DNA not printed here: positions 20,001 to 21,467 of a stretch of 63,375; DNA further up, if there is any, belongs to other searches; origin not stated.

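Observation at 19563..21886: AT-rich 3-gene island: two DNPH1/Rcl-like N-glycosidase-RHH fusions flanking a PNP/AMP-nucleosidase-fold protein (candidate undescribed nucleotide-targeting conflict module)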

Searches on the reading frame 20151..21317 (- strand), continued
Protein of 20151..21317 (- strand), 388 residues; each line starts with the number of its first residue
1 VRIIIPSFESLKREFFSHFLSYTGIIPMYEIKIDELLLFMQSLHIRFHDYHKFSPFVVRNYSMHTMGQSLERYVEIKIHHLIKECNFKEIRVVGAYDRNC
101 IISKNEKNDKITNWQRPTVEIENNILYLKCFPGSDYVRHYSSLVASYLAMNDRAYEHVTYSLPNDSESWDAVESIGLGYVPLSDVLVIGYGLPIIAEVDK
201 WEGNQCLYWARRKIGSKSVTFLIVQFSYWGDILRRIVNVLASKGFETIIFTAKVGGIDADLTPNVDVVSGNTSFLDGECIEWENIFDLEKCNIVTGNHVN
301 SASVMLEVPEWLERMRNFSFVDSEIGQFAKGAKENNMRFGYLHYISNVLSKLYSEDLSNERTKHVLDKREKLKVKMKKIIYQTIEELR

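Call 34: find_encoding_contigs(protein=P0042, flank=10000, max_places=1)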
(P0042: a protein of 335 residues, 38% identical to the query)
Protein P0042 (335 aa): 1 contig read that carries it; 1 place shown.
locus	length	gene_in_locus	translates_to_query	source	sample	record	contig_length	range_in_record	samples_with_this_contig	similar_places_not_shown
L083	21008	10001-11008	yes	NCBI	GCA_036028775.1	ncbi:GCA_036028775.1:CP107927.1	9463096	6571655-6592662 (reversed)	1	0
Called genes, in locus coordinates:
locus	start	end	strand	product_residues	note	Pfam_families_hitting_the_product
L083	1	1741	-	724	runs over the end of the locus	-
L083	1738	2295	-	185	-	-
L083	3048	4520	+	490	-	PF00589:Phage_integrase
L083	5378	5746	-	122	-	-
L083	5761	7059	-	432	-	PF01381:HTH_3, PF13560:HTH_31 (weak)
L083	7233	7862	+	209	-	PF01227:GTP_cyclohydroI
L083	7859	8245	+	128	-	PF01242:PTPS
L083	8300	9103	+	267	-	-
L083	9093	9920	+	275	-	-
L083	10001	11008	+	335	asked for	PF01048:PNP_UDP_1 (faint)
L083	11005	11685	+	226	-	PF02223:Thymidylate_kin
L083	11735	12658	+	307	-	PF10977:DUF2797 (weak)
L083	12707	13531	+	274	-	PF01728:FtsJ (faint), PF08241:Methyltransf_11, PF08242:Methyltransf_12 (weak), PF13649:Methyltransf_25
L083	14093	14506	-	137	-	PF00293:NUDIX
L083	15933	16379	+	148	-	-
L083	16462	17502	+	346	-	PF02557:VanY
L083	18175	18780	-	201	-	PF08666:SAF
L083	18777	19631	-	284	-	PF01048:PNP_UDP_1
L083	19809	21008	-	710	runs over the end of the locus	PF03176:MMPL, PF12349:Sterol-sensing (faint), PF03176:MMPL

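Call 35: find_encoding_contigs(protein=P0001, flank=10000, max_places=1)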
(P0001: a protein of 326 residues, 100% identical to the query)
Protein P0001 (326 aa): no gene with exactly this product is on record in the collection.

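Call 41: search_solved_structures(query=A5, max_evalue=10, show_alignments=2)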
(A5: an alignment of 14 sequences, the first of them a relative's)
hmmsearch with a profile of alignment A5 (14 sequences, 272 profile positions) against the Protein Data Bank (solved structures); distinct sequences matched with E-value up to 10: 3.
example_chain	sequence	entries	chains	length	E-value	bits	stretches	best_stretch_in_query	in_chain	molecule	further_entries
6jom_A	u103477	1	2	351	0.53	12.7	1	193-261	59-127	Lipoate--protein ligase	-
7w7h_E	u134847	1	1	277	0.58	12.6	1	102-178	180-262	Uncharacterized protein conserved in bacteria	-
9nsm_A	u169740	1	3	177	1.4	11.4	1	161-212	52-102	Outer capsid protein VP8*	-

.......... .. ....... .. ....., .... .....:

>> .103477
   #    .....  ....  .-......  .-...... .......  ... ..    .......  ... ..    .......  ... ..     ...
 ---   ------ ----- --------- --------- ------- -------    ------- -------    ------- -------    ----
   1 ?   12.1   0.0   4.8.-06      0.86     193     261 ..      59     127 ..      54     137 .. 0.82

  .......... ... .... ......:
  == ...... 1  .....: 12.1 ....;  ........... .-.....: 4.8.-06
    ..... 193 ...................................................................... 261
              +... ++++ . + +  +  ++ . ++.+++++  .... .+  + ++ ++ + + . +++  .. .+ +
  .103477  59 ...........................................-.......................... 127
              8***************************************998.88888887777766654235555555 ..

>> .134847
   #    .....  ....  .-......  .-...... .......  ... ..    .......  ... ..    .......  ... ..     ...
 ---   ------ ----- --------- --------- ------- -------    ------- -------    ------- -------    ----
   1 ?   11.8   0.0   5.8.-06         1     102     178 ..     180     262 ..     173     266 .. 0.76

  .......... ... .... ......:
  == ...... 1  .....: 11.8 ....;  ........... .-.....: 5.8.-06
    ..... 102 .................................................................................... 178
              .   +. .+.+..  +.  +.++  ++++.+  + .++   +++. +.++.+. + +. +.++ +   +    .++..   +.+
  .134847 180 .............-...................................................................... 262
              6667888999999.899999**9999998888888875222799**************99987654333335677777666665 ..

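Call 42: search_protein_families(library=phrogs, proteins=[L024:7090-7926:+, L003:7200-9017:+, window:20151-21200:-, L083:11735-12658:+, L083:8300-9103:+], max_evalue=0.01)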
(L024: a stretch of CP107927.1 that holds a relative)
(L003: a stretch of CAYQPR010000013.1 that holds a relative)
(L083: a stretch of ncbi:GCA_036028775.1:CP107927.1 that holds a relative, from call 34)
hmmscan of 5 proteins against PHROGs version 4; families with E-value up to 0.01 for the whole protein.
L024:7090-7926:+ (278 aa): 3 families
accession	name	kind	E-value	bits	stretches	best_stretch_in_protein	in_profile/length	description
phrog_20335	-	unknown function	1.2e-07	32.7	1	36-265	22-254/259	-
phrog_15826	-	unknown function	0.0047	17.7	1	58-126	38-108/212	-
phrog_19058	-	unknown function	0.0076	16.8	0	24-243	16-233/258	-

L003:7200-9017:+ (605 aa): 2 families
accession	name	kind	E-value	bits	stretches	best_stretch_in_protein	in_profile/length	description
phrog_20335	-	unknown function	8.3e-09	36.5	1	26-209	23-205/259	-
phrog_19058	-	unknown function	8.4e-06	26.5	1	50-182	47-181/258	-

window:20151-21200:- (349 aa): 0 families

L083:11735-12658:+ (307 aa): 0 families

L083:8300-9103:+ (267 aa): 1 family
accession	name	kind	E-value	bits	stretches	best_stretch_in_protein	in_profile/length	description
phrog_2076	-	moron, auxiliary metabolic gene and host takeover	6.2e-50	171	1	17-266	13-246/247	QueE-like radical SAM domain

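Call 60: find_encoding_contigs(protein=P0016, flank=7000, max_places=1)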
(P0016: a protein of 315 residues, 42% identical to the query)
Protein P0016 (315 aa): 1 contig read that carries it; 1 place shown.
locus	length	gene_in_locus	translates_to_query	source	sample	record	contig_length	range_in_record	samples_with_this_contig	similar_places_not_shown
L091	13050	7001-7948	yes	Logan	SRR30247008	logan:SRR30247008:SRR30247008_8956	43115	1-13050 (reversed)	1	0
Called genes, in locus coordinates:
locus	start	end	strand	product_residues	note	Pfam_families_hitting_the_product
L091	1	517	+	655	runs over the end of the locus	PF17191:RecG_wedge, PF01336:tRNA_anti-codon (weak), PF00270:DEAD, PF04851:ResIII, PF00271:Helicase_C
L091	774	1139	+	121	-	PF01029:NusB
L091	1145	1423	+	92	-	PF00550:PP-binding (weak)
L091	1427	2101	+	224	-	PF22935:RM44_endonuclase (weak), PF14622:Ribonucleas_3_3, PF00636:Ribonuclease_3, PF00035:dsrm, PF14709:DND1_DSRM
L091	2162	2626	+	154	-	PF00886:Ribosomal_S16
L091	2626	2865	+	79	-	PF13083:KH_KhpA-B, PF00013:KH_1 (weak)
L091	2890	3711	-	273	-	PF04350:PilO (weak)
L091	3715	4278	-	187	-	-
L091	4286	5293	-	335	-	PF11104:PilM_2, PF14450:FtsA (weak)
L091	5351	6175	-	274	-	-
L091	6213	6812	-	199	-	-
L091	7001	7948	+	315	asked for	-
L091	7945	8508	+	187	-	-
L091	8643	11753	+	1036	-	-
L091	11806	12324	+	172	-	-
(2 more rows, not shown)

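Call 61: find_encoding_contigs(protein=P0014, flank=7000, max_places=1)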
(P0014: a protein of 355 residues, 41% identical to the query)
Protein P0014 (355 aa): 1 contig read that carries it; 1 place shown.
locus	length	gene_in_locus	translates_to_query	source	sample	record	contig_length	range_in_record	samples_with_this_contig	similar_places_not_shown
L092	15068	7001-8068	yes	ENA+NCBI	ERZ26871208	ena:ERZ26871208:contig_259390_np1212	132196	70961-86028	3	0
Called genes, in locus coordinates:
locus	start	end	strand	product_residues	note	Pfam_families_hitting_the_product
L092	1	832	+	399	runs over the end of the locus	PF11638:DnaA_N, PF22688:Hda_lid (faint), PF00308:Bac_DnaA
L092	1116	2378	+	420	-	-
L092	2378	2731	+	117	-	-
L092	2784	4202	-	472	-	PF13520:AA_permease_2, PF00324:AA_permease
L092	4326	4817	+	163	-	PF04519:Bactofilin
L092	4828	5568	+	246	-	PF01269:Fibrillarin (weak), PF05050:Methyltransf_21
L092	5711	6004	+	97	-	-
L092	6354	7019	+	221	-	-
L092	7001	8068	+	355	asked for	-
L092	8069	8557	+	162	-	PF22769:DCD, PF00692:dUTPase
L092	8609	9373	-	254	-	PF18912:DZR_2 (weak)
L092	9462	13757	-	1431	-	-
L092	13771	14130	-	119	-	PF01597:GCV_H, PF00364:Biotin_lipoyl (weak)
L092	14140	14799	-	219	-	-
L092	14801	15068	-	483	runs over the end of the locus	PF27779:CHP03076_Gly-cleavage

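Call 69: find_related_loci(query=A2, collection=viral_contigs, flank=6000)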
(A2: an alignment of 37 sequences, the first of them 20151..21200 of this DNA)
Query A2 (349 aa) in viral_contigs; peptide patterns used: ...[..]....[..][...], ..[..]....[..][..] (x = any residue, [..] = any of these).
304 stretches matched a pattern, but none encodes a relative of the query by tblastn (E <= 1e-3).

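Call 72: search_protein_families(library=ncbifam, proteins=[L092:6354-7019:+, L092:8069-8557:+, L083:11735-12658:+, L083:8300-9103:+, L003:6403-7203:+, L083:11005-11685:+, L083:12707-13531:+], max_evalue=0.001)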
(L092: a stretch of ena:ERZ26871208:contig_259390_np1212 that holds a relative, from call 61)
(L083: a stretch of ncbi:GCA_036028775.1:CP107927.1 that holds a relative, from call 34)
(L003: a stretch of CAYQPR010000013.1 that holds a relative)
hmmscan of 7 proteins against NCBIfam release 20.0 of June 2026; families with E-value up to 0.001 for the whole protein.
L092:6354-7019:+ (221 aa): 0 families

L092:8069-8557:+ (162 aa): 3 families
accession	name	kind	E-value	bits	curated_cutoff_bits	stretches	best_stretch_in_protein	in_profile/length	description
NF002598.0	PRK02253.1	equivalog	3.1e-37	127.7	130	1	18-160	24-163/167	deoxyuridine 5'-triphosphate nucleotidohydrolase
TIGR02274.1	dCTP_deam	equivalog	9.6e-19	67.8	92.8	1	13-160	17-171/180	dCTP deaminase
TIGR00576.1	dut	superfamily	0.00089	19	102.55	0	82-145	49-115/143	dUTP diphosphatase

L083:11735-12658:+ (307 aa): 0 families

L083:8300-9103:+ (267 aa): 5 families
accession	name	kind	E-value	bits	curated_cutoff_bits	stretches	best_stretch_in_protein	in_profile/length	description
TIGR03963.1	rSAM_QueE_Clost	equivalog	5.7e-19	68.7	260.1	1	18-238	2-193/219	putative 7-carboxy-7-deazaguanine synthase QueE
TIGR04508.1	queE_Cx14CxxC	equivalog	4.5e-15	56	240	1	19-153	3-121/208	7-carboxy-7-deazaguanine synthase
TIGR03365.1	Bsubt_queE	equivalog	1.7e-14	53.9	206.1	1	18-266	4-237/238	7-carboxy-7-deazaguanine synthase QueE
TIGR04349.1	rSAM_QueE_gams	hypoth_equivalog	7.3e-11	42.1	300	1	19-53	3-37/210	7-carboxy-7-deazaguanine synthase QueE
TIGR04322.1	rSAM_QueE_Ecoli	equivalog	4.6e-08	32.8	200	1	23-152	1-116/215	7-carboxy-7-deazaguanine synthase QueE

L003:6403-7203:+ (266 aa): 1 family
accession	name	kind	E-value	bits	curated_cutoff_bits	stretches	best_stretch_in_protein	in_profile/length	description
TIGR00041.1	DTMP_kinase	equivalog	9.3e-05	22.2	83.25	0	8-176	7-160/196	dTMP kinase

L083:11005-11685:+ (226 aa): 8 families
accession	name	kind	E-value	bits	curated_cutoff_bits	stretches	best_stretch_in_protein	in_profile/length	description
TIGR00041.1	DTMP_kinase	equivalog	1.7e-11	44.2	83.25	1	7-168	4-152/196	dTMP kinase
NF006746.0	PRK09270.1-5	subfamily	6.6e-06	25.2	250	1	8-40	22-54/210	nucleoside/nucleotide kinase family protein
TIGR00955.1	3a01204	subfamily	8.8e-06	24.6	736.35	1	5-65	49-111/617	pigment precursor permease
NF005923.0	PRK07933.1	equivalog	2.3e-05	23.8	193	1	9-41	2-34/213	dTMP kinase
NF010068.0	PRK13548.1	equivalog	5.2e-05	22.5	261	1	3-49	27-73/261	heme ABC transporter ATP-binding protein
NF005250.0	PRK06761.1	equivalog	0.00026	20.1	270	1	8-58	4-54/282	hypothetical protein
TIGR02868.1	CydC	equivalog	0.0003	19.6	329.05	1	3-50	357-404/530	thiol reductant ABC exporter subunit CydC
TIGR02857.1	CydD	equivalog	0.00093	18.3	435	0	3-64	344-407/529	thiol reductant ABC exporter subunit CydD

L083:12707-13531:+ (274 aa): 10 families
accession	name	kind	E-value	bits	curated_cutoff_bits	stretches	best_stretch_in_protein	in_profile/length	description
TIGR02072.1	BioC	equivalog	2.6e-09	37.2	184.95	1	47-147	37-134/244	malonyl-ACP O-methyltransferase BioC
NF052510.1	methyltran_MpqE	exception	4.2e-07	29.6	335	1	38-144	40-150/234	methyl-plastoquinone biosynthesis methyltransferase MpqE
NF045667.1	MTase_DVU1556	equivalog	1.3e-05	24.8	155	1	33-145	11-119/213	DVU_1556 family methyltransferase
NF001244.0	PRK00216.1-5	equivalog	1.6e-05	24.3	216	1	41-104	45-112/236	bifunctional demethylmenaquinone methyltransferase/2-methoxy-6-polyprenyl-1,4-benzoquinol methylase UbiE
NF045823.1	PthPhpthDimycoMt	equivalog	2e-05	23.9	300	1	36-145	59-166/256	phthiotriol/phenolphthiotriol dimycocerosates methyltransferase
NF043040.1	corrin_prot_MT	hypoth_equivalog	3e-05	23.5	180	1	13-144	9-146/216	corrinoid protein-associated methyltransferase CpaM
TIGR01934.1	MenG_MenH_UbiE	subfamily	5.8e-05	22.5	158.35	1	44-104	39-100/223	ubiquinone/menaquinone biosynthesis methyltransferase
NF008823.0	PRK11873.1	subfamily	0.00013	21.6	263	1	40-144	73-180/272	arsenite methyltransferase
NF002463.0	PRK01683.1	equivalog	0.00073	19.2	297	0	15-141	5-124/258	trans-aconitate 2-methyltransferase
TIGR03534.1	RF_mod_PrmC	equivalog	0.00098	18.7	199.1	0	46-118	90-163/253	peptide chain release factor N(5)-glutamine methyltransferase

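Call 76: fold_search(model_id=the predicted structure, library=viral)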
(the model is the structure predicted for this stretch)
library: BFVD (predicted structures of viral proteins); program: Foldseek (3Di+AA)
matches with E <= 10: 377; with E <= 0.001: 4
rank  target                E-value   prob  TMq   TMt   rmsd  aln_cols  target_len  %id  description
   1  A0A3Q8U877            2.7e-11  1.00  0.45  0.41   7.8       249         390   14  Purine phosphorylase [Megavirus baoshan]
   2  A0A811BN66            1.8e-08  1.00  0.45  0.53   4.4       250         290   14  Nucleoside phosphorylase [Pandoravirus japonicus]
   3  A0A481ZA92            4.6e-06  1.00  0.40  0.57   5.1       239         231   10  Nucleoside phosphorylase [Pithovirus LCPAC401]
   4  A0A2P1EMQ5            6.7e-04  1.00  0.38  0.59   6.6       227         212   13  Purine phosphorylase family 1 protein [Moumouvirus australiensis]
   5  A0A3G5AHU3            1.4e-02  0.51  0.22  0.30  11.2       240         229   12  AIG1-type G domain-containing protein [Sylvanvirus sp.]
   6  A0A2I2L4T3            2.1e-02  0.15  0.15  0.20  18.2       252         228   10  GTP ras-related protein Rab1 [Orpheovirus IHUMI-LCC2]
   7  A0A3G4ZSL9            4.5e-02  0.09  0.13  0.14  15.4       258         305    9  Uncharacterized protein [Edafosvirus sp.]
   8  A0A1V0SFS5            5.1e-02  0.11  0.15  0.13  18.8       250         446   10  50S ribosome-binding GTPase [Hokovirus HKV1]
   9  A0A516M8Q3            6.5e-02  0.14  0.17  0.22  17.9       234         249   12  (no name in the UniProt tables at hand)
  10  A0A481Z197            6.9e-02  0.15  0.13  0.24  13.1       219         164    9  Ras family GTPase [Pithovirus LCPAC001]
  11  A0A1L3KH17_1          9.8e-02  0.16  0.14  0.04  10.3       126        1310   12  (no name in the UniProt tables at hand)
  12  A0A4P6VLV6            9.8e-02  0.08  0.13  0.19  14.7       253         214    9  Ras family GTPase [Mimivirus LCMiAC02]
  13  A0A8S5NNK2            1.3e-01  0.33  0.24  0.19  11.0       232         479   11  Cell wall hydrolase autolysin [Myoviridae sp. ctagO6]
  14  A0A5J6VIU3            1.4e-01  0.41  0.14  0.32   5.1        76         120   13  Ras family protein [Megaviridae environmental sample]
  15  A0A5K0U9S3            1.7e-01  0.08  0.18  0.24  17.2       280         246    9  GTP-binding nuclear protein Ran-1 [Yasminevirus sp. GU-2018]
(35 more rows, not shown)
